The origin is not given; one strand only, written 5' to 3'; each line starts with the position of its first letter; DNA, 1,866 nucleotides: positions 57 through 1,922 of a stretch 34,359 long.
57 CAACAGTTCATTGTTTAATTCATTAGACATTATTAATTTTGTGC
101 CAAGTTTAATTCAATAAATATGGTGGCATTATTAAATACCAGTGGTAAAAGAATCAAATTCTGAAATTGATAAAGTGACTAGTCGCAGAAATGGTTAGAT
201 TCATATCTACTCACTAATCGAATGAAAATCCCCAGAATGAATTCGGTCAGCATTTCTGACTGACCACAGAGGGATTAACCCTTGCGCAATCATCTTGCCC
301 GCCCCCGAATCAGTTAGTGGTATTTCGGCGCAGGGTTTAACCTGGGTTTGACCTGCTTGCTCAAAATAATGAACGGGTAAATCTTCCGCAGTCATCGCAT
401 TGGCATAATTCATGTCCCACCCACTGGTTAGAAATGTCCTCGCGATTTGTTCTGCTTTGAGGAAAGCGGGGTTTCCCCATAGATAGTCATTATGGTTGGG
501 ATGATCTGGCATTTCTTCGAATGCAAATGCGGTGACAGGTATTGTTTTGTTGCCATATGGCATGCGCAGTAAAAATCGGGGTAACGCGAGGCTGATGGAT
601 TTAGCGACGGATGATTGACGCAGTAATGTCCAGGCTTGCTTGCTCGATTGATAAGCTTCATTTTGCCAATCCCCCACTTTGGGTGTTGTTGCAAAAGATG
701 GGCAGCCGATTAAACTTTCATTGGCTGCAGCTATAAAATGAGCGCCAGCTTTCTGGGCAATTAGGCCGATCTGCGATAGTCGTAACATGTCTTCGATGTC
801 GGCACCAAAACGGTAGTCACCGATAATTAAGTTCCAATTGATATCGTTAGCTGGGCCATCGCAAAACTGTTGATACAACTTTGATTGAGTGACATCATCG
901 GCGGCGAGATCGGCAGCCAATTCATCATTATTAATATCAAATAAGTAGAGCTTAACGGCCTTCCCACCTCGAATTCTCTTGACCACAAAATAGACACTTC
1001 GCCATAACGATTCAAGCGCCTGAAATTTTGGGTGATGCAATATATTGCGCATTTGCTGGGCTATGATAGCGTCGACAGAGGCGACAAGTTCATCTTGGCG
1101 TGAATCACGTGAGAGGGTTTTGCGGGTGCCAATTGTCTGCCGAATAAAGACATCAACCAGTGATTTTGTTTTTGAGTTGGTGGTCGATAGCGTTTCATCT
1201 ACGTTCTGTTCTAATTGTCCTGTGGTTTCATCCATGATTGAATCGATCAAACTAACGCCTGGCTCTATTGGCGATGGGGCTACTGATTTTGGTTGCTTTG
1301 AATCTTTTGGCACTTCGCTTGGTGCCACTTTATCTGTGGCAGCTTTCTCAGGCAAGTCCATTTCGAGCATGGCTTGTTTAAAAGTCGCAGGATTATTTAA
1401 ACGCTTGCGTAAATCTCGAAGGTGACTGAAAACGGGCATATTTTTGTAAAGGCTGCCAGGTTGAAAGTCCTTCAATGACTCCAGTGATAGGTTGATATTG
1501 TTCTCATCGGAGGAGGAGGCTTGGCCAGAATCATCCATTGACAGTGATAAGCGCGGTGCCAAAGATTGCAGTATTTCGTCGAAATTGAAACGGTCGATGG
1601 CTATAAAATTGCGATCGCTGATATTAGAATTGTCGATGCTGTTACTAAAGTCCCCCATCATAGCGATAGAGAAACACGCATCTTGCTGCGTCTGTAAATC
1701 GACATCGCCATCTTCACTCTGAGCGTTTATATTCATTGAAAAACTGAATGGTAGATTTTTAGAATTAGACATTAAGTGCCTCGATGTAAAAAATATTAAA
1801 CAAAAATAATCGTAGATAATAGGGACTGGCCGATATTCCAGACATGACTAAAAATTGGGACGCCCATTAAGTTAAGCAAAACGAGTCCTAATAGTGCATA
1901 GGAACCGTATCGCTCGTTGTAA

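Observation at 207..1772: One polypeptide combining TssB-like and TssC-like sheath segments, short at the C-terminus and outside any T6SS cluster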

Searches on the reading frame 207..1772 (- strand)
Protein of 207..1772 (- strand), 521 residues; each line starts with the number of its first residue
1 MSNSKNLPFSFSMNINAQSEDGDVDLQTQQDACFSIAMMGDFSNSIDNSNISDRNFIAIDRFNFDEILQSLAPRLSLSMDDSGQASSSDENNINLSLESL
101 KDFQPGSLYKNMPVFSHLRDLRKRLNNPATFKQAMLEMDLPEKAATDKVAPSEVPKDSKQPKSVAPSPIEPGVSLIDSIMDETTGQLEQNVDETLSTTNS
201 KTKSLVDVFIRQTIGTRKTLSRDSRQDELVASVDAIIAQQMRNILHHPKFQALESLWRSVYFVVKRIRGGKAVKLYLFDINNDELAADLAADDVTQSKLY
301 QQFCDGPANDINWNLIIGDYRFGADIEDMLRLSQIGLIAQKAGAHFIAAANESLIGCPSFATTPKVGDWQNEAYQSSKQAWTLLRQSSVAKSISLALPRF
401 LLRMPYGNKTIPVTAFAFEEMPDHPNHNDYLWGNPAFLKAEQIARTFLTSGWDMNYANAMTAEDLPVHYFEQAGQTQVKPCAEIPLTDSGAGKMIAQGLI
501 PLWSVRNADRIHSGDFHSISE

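Call 3: search_protein_families(library=pfam, proteins=[window:207-1772:-], max_evalue=1)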
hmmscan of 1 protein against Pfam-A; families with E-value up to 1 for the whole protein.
window:207-1772:- (521 aa): 2 families
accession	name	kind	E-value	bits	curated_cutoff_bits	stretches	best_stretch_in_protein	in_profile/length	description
PF05943.17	VipB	-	2.3e-59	201.4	27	1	227-510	1-291/301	EvpB/VC_A0108, tail sheath N-terminal domain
PF05591.17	T6SS_VipA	-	5.5e-19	68.9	24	1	26-127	20-122/155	Type VI secretion system, VipA, VC_A0107 or Hcp2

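Call 4: search_protein_families(library=ncbifam, proteins=[window:207-1772:-], max_evalue=1)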
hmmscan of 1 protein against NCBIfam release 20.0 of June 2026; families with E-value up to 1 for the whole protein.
window:207-1772:- (521 aa): 2 families
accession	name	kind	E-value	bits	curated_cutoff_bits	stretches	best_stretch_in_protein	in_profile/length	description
TIGR03355.1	VI_chp_2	equivalog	4.7e-61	207.1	271.5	1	177-510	6-342/473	type VI secretion system contractile sheath large subunit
TIGR03358.1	VI_chp_5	equivalog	3.1e-17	62.8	97.25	1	27-127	24-125/160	type VI secretion system contractile sheath small subunit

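Call 7: find_homologous_proteins(query=window:207-1772:-)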
Query window:207-1772:- (521 aa): 1179 proteins with E <= 0.001 among 8000 candidates; the best 120 are listed.
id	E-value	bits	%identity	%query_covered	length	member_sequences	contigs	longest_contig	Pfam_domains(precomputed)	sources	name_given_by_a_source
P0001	0.0e+0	1174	100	100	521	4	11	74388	PF05591.18,PF05943.18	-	-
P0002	1.3e-281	953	82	100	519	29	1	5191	PF05591.18,PF05943.18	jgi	jgi:type VI secretion system protein ImpC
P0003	2.2e-270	916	78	100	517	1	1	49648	PF05591.18,PF05943.18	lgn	-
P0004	2.1e-265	899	77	100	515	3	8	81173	PF05591.18,PF05943.18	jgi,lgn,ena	jgi:type VI secretion system protein ImpC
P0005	8.6e-256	868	75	100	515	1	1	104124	PF05591.18,PF05943.18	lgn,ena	-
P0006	7.1e-250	848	84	87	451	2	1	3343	PF05591.18,PF05943.18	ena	-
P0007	3.8e-249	846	72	100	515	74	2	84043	PF05591.18,PF05943.18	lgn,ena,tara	tara:strand:- start:6210 stop:7757 length:1548 start_codon:yes stop_codon:yes gene_type:complete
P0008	3.2e-234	797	69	100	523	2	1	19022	PF05591.18,PF05943.18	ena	-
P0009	2.2e-226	771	67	100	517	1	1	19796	PF05591.18,PF05943.18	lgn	-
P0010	3.7e-225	767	67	100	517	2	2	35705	PF05591.18,PF05943.18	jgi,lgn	jgi:type VI secretion system protein ImpC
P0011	6.4e-207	707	61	100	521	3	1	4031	PF05591.18,PF05943.18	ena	-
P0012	1.2e-200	686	60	100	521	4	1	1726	PF05591.18,PF05943.18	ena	-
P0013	5.0e-193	661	57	100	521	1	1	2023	PF05591.18,PF05943.18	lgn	-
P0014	2.9e-192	658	58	100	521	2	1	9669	PF05591.18,PF05943.18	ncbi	-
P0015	4.0e-190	651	58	100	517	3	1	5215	PF05591.18,PF05943.18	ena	-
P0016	9.5e-189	647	58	100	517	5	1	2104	PF05591.18,PF05943.18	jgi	-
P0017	6.3e-187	641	56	100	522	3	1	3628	PF05591.18,PF05943.18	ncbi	-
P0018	2.4e-186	639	56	100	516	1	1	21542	PF05591.18,PF05943.18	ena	-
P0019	2.5e-186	639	56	100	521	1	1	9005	PF05591.18,PF05943.18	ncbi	-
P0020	3.4e-186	638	57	100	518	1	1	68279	PF05591.18,PF05943.18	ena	-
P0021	3.9e-186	638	57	100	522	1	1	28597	PF05591.18,PF05943.18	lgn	-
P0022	1.6e-185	636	56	100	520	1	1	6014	PF05591.18,PF05943.18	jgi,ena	-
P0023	1.7e-185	636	57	100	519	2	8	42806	PF05591.18,PF05943.18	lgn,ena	-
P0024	8.7e-185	634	56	100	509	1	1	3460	PF05591.18,PF05943.18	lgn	-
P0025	8.2e-184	630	57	100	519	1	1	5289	PF05591.18,PF05943.18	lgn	-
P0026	2.9e-183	628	56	100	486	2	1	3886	PF05591.18,PF05943.18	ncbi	-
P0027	2.3e-182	626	56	100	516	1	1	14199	PF05591.18,PF05943.18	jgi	-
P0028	2.7e-182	625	58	100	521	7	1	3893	PF05591.18,PF05943.18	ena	-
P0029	1.0e-179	617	54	100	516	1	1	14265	PF05591.18,PF05943.18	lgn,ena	-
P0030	1.1e-179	617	56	100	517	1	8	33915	PF05591.18,PF05943.18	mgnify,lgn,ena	mgnify:CR=1 FL=1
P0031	1.4e-175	603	55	100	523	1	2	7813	PF05591.18,PF05943.18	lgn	-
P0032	2.0e-175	603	53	100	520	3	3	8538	PF05591.18,PF05943.18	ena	-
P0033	8.6e-175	601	53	100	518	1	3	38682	PF05591.18,PF05943.18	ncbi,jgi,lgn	ncbi:MAG: type VI secretion system protein ImpC [Gammaproteobacteria bacterium]|jgi:type VI secretio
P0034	7.6e-172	591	55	100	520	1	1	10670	PF05591.18,PF05943.18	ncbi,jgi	ncbi:MAG: type VI secretion system protein ImpC [Paraglaciecola sp.]|jgi:type VI secretion system pr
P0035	1.8e-171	590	53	100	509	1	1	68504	PF05591.18,PF05943.18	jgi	jgi:type VI secretion system protein ImpC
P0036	1.1e-170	587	52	100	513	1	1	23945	PF05591.18,PF05943.18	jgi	jgi:type VI secretion system protein ImpC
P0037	1.8e-169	583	52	100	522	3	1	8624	PF05591.18,PF05943.18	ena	-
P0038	3.6e-169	582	52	100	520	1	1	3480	PF05591.18,PF05943.18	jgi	jgi:type VI secretion system protein ImpC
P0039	9.0e-169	581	52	100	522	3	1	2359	PF05591.18,PF05943.18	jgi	jgi:type VI secretion system protein ImpC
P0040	1.1e-168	580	53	100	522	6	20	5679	PF05591.18,PF05943.18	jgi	jgi:type VI secretion system protein ImpC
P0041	1.1e-168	580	53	100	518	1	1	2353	PF05591.18,PF05943.18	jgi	jgi:type VI secretion system protein ImpC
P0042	1.0e-166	574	52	100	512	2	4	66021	PF05591.18,PF05943.18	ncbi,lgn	-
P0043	3.1e-166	572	52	100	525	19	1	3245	PF05591.18,PF05943.18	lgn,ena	-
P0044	1.0e-164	567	51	100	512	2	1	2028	PF05591.18,PF05943.18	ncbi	-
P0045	1.4e-164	567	51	100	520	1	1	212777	PF05591.18,PF05943.18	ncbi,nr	ncbi:type VI secretion system contractile sheath large subunit [Alteromonadaceae bacterium BrNp21-10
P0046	1.1e-154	534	76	62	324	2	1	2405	PF05591.18,PF05943.18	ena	-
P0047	1.8e-150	520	48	100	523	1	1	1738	PF05591.18,PF05943.18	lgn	-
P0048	7.5e-150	518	49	100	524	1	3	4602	PF05591.18,PF05943.18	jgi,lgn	-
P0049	6.8e-147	509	48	100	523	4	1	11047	PF05591.18,PF05943.18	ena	-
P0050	7.4e-146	505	48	100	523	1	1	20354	PF05591.18,PF05943.18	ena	-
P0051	8.6e-146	505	47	100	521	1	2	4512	PF05591.18,PF05943.18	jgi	jgi:type VI secretion system protein ImpC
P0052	7.7e-129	449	43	100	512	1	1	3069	PF05591.18,PF05943.18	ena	-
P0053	3.5e-127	444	65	56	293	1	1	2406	PF05943.18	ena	-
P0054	5.3e-122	426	42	100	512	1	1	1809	PF05591.18,PF05943.18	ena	-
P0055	3.1e-120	421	43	95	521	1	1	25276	PF05591.18,PF05943.18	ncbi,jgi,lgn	-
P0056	1.8e-118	415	42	100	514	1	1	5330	PF05591.18,PF05943.18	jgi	-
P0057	3.1e-117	411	43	95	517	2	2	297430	PF05591.18,PF05943.18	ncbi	-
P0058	7.2e-117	410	42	95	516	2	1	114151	PF05591.18,PF05943.18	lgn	-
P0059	1.7e-116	408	42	95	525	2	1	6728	PF05591.18,PF05943.18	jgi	-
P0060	5.0e-116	407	42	93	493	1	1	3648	PF05591.18,PF05943.18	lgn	-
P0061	6.5e-116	406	41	99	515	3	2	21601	PF05591.18,PF05943.18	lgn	-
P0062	9.8e-116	406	42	95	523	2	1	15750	PF05591.18,PF05943.18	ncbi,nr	ncbi:MAG: type VI secretion system contractile sheath large subunit [Gammaproteobacteria bacterium]|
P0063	2.5e-115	404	41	100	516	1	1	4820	PF05591.18,PF05943.18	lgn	-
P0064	2.6e-115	404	41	99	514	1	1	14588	PF05591.18,PF05943.18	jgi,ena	-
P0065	2.8e-115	404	42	95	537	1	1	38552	PF05591.18,PF05943.18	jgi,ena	-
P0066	3.5e-115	404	42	95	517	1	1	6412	PF05591.18,PF05943.18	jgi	jgi:type VI secretion system protein ImpC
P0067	2.3e-114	401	41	94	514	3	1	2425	PF05591.18,PF05943.18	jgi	jgi:type VI secretion system protein ImpC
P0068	3.0e-114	401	39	98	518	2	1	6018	PF05591.18,PF05943.18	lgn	-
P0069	1.7e-113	398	42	94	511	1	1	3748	PF05591.18,PF05943.18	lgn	-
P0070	1.9e-113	398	41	94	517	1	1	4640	PF05591.18,PF05943.18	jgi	jgi:type VI secretion system protein ImpC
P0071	4.9e-113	397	41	95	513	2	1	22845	PF05591.18,PF05943.18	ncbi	-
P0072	5.4e-113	397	41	100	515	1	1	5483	PF05591.18,PF05943.18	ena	-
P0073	6.9e-113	396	42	95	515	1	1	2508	PF05591.18,PF05943.18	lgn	-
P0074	2.0e-112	395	42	95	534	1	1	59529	PF05591.18,PF05943.18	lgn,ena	-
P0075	8.1e-112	393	40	98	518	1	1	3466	PF05591.18,PF05943.18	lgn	-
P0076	9.4e-112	393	41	95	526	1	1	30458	PF05591.18,PF05943.18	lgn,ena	-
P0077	1.5e-111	392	40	95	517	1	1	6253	PF05591.18,PF05943.18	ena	-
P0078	3.5e-111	391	41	95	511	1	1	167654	PF05591.18,PF05943.18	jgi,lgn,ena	-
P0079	3.9e-111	391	41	94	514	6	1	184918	PF05591.18,PF05943.18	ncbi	-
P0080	4.1e-111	391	42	95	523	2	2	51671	PF05591.18,PF05943.18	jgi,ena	-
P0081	4.1e-110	387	39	98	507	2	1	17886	PF05591.18,PF05943.18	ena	-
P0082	5.1e-110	387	40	100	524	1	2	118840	PF05591.18,PF05943.18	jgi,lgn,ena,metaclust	metaclust:\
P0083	2.5e-109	385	40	95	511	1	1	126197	PF05591.18,PF05943.18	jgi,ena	-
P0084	3.0e-108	381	43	95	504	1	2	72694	PF05591.18,PF05943.18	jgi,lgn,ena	-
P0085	1.2e-107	379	38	100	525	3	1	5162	PF05591.18,PF05943.18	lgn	-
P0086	7.9e-107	376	40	93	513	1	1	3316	PF05591.18,PF05943.18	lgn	-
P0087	2.3e-95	339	38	99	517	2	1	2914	PF05591.18,PF05943.18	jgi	-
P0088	9.6e-95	337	35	99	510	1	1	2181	PF05591.18,PF05943.18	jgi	jgi:type VI secretion system protein ImpC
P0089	2.3e-94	335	37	99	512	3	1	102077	PF05591.18,PF05943.18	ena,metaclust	metaclust:\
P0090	5.7e-94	334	37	98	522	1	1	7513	PF05591.18,PF05943.18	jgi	jgi:type VI secretion system protein ImpC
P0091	1.0e-93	333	35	99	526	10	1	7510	PF05591.18,PF05943.18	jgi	jgi:type VI secretion system protein ImpC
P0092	1.1e-93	333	37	94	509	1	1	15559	PF05591.18,PF05943.18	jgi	jgi:type VI secretion system protein ImpC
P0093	2.1e-93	332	36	99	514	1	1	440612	PF05591.18,PF05943.18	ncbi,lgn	ncbi:MAG: type VI secretion system contractile sheath large subunit [Terriglobales bacterium]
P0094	2.8e-93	332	35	99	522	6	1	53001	PF05591.18,PF05943.18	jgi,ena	-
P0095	2.9e-93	332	38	94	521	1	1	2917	PF05591.18,PF05943.18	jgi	jgi:type VI secretion system protein ImpC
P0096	3.0e-92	328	36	99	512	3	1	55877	PF05591.18,PF05943.18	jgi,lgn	-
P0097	9.9e-92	327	36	99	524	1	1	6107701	PF05591.18,PF05943.18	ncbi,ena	-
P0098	1.2e-91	326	37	94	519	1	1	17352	PF05591.18,PF05943.18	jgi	jgi:type VI secretion system protein ImpC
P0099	1.3e-91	326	35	99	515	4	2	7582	PF05591.18,PF05943.18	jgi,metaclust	jgi:type VI secretion system protein ImpC|metaclust:\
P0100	3.0e-91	325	36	99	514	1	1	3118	PF05591.18,PF05943.18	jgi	-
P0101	4.5e-91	324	36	94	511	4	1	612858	PF05591.18,PF05943.18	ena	-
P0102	2.6e-90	322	35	99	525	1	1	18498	PF05591.18,PF05943.18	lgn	-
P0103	2.9e-90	322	38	98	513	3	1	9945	PF05591.18,PF05943.18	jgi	jgi:type VI secretion system protein ImpC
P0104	6.8e-90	321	38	93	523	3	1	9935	PF05591.18,PF05943.18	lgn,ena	-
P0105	8.2e-90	320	36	99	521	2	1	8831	PF05591.18,PF05943.18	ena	-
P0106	2.9e-89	318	36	100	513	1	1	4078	PF05591.18,PF05943.18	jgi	jgi:type VI secretion system protein ImpC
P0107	3.3e-89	318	35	99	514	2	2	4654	PF05591.18,PF05943.18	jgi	-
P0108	3.4e-89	318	35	98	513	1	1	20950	PF05591.18,PF05943.18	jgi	jgi:type VI secretion system protein ImpC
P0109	4.0e-89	318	35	99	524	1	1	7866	PF05591.18,PF05943.18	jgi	jgi:type VI secretion system protein ImpC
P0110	9.4e-89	317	35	100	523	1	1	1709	PF05591.18,PF05943.18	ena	-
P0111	1.4e-88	316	35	94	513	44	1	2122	PF05591.18,PF05943.18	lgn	-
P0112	1.8e-88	316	35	94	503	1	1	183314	PF05591.18,PF05943.18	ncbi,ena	-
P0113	2.8e-88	315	36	98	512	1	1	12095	PF05591.18,PF05943.18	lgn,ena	-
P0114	3.0e-88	315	37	96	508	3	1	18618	PF05591.18,PF05943.18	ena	-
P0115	3.7e-88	315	36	99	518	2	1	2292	PF05591.18,PF05943.18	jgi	-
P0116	4.0e-88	315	36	96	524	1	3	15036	PF05591.18,PF05943.18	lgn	-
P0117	4.2e-88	315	36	100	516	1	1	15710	PF05591.18,PF05943.18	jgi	-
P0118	5.1e-88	314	35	99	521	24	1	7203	PF05591.18,PF05943.18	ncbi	-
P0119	5.4e-88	314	37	95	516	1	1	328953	PF05591.18,PF05943.18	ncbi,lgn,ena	-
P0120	5.7e-88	314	36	94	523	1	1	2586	PF05591.18,PF05943.18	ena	-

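Call 8: find_encoding_contigs(protein=P0001, flank=10000, max_places=4)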
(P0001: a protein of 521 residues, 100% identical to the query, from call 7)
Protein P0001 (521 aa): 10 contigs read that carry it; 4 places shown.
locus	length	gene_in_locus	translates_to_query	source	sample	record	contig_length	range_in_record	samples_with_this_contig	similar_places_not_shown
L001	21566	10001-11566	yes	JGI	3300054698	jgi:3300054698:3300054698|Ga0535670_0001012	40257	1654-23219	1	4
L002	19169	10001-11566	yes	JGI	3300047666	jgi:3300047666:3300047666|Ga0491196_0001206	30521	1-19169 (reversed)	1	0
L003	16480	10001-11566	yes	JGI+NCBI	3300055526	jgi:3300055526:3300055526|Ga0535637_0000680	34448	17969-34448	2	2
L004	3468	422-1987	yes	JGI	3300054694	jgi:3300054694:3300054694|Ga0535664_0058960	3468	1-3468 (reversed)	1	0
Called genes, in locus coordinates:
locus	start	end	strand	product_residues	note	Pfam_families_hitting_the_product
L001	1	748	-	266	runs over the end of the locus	PF03781:FGE-sulfatase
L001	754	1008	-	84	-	-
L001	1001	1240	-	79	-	-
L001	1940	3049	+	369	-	PF04055:Radical_SAM, PF12345:DUF3641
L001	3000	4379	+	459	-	PF00535:Glycos_transf_2, PF09837:DUF2064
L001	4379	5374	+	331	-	PF01180:DHO_dh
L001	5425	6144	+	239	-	-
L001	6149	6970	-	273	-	PF10977:DUF2797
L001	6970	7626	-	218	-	PF05724:TPMT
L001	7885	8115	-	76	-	PF00990:GGDEF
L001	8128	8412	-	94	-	-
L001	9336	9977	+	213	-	PF02163:Peptidase_M50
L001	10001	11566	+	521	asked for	PF05591:T6SS_VipA, PF05943:VipB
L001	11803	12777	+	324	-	PF00753:Lactamase_B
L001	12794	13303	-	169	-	PF03625:DUF302 (weak)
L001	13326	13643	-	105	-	PF01022:HTH_5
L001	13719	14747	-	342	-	PF00034:Cytochrom_C (weak), PF13442:Cytochrome_CBB3 (weak)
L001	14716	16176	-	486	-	PF00174:Oxidored_molyb, PF03404:Mo-co_dimer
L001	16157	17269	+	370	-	PF04143:Sulf_transp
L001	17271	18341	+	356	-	PF13098:Thioredoxin_2, PF13899:Thioredoxin_7, PF13098:Thioredoxin_2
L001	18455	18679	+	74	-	PF01022:HTH_5 (weak)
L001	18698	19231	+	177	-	PF00581:Rhodanese, PF11127:YgaP-like_TM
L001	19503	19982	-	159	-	PF13098:Thioredoxin_2 (faint)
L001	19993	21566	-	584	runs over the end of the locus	PF02872:5_nucleotid_C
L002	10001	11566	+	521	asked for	PF05591:T6SS_VipA, PF05943:VipB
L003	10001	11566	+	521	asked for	PF05591:T6SS_VipA, PF05943:VipB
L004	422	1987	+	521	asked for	PF05591:T6SS_VipA, PF05943:VipB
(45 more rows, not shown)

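Call 10: find_encoding_contigs(protein=P0045, flank=8000, max_places=2)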
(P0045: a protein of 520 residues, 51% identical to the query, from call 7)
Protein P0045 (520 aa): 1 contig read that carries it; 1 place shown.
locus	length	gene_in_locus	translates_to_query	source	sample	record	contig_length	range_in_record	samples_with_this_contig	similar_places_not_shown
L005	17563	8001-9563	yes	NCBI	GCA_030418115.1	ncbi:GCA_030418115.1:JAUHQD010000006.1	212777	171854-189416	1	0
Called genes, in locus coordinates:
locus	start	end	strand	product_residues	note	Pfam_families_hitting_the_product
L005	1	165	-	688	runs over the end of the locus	PF05649:Peptidase_M13_N, PF01431:Peptidase_M13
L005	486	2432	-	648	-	PF02028:BCCT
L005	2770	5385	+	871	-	PF07715:Plug, PF00593:TonB_dep_Rec_b-barrel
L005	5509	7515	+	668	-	PF12895:ANAPC3 (faint), PF13432:TPR_16 (faint), PF23914:TPR_CcmH_CycH (faint), PF25063:ARM_TT21_C (faint), PF14559:TPR_19 (faint), PF13414:TPR_11 (weak), PF00685:Sulfotransfer_1 (weak), PF13469:Sulfotransfer_3, +4 more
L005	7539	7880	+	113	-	PF00254:FKBP_C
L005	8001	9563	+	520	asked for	PF05591:T6SS_VipA, PF05943:VipB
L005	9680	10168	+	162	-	PF14317:YcxB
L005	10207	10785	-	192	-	PF04367:DUF502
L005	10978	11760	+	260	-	PF05359:DUF748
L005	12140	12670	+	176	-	PF07638:Sigma70_ECF (faint), PF04542:Sigma70_r2, PF08281:Sigma70_r4_2, PF04545:Sigma70_r4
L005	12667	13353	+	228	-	PF10099:RskA_C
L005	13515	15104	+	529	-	PF14224:DUF4331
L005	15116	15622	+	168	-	PF17803:Cadherin_4, PF17892:Cadherin_5, PF17963:Big_9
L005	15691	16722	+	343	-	PF12895:ANAPC3 (faint), PF14559:TPR_19 (faint)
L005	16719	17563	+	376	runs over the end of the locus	PF13795:HupE_UreJ_2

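Call 11: find_encoding_contigs(protein=P0093, flank=8000, max_places=2)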
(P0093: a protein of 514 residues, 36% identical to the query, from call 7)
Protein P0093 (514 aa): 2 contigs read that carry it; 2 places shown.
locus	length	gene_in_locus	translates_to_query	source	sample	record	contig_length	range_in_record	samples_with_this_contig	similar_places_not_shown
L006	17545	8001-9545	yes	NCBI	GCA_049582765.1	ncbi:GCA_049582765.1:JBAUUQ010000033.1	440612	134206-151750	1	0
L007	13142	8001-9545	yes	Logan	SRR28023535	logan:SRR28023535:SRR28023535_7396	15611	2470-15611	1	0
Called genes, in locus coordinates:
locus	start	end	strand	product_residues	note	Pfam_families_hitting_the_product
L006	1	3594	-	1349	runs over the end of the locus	PF00069:Pkinase, PF03109:ABC1 (weak), PF07714:PK_Tyr_Ser-Thr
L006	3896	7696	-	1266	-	PF00069:Pkinase, PF07714:PK_Tyr_Ser-Thr, PF14559:TPR_19 (faint), PF08308:PEGA, PF11008:DUF2846 (faint), PF13715:CarbopepD_reg_2 (faint), PF13620:CarboxypepD_reg (faint)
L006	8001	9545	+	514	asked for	PF05591:T6SS_VipA, PF05943:VipB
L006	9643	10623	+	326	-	-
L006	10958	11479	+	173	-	PF05591:T6SS_VipA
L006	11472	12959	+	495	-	PF05943:VipB, PF18945:VipB_2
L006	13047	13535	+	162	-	PF05638:T6SS_HCP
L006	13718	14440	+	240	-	PF14559:TPR_19 (faint), PF07024:ImpE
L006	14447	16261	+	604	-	PF06812:ImpA_N, PF16989:T6SS_VasJ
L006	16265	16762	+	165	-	PF04965:GPW_gp25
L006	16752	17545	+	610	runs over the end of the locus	PF05947:T6SS_TssF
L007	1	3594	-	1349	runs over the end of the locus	PF00069:Pkinase, PF03109:ABC1 (weak), PF07714:PK_Tyr_Ser-Thr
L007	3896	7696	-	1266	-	PF00069:Pkinase, PF07714:PK_Tyr_Ser-Thr, PF14559:TPR_19 (faint), PF08308:PEGA, PF11008:DUF2846 (faint), PF13715:CarbopepD_reg_2 (faint), PF13620:CarboxypepD_reg (faint)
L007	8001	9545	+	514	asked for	PF05591:T6SS_VipA, PF05943:VipB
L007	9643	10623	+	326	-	-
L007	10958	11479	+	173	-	PF05591:T6SS_VipA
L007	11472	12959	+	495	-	PF05943:VipB, PF18945:VipB_2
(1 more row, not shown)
